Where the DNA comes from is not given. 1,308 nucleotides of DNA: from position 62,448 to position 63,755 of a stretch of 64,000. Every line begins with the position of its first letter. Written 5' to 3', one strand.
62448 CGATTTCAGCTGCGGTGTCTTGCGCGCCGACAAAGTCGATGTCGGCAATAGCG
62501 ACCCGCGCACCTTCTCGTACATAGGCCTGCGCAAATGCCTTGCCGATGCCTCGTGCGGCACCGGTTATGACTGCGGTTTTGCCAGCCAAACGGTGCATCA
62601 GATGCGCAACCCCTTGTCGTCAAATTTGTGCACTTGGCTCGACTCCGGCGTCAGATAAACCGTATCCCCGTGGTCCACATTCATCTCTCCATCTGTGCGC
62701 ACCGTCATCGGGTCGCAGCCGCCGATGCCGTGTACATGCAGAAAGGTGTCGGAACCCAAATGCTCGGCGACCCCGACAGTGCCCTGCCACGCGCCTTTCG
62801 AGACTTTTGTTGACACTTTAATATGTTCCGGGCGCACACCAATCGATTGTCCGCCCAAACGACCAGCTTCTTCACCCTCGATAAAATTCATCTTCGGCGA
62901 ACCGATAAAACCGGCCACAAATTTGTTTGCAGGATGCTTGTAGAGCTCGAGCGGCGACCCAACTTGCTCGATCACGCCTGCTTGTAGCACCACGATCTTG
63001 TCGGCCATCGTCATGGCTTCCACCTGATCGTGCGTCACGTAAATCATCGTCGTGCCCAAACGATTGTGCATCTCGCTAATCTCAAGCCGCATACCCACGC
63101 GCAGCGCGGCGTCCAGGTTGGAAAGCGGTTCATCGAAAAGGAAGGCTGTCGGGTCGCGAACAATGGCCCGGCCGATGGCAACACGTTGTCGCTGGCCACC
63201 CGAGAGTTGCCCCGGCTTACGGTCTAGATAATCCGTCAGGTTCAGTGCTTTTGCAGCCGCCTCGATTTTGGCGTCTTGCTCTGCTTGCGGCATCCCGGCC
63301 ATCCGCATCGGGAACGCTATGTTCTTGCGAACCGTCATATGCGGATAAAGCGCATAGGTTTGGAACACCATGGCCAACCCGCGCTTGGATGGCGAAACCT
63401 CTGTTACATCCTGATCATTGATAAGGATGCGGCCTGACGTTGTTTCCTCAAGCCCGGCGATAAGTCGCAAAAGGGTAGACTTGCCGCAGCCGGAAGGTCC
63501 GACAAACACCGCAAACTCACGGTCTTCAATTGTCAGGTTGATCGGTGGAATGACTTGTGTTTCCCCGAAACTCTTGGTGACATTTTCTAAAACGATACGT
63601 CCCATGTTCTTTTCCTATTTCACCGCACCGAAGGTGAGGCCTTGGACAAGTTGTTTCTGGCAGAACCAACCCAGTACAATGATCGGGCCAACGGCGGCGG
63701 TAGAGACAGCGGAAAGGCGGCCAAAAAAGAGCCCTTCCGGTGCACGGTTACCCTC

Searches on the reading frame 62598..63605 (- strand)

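Call 61: search_protein_families(library=pfam, max_evalue=0.00001, proteins=[window:62598-63605:-])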
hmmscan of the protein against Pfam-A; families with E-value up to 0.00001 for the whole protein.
window:62598-63605:- (335 aa): 2 families
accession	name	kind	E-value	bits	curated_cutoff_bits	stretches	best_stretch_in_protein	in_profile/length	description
PF00005.33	ABC_tran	-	2.7e-35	122.4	25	1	21-161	3-136/137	ABC transporter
PF08402.16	TOBE_2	-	4.2e-08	33.6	21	1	255-326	1-74/76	TOBE domain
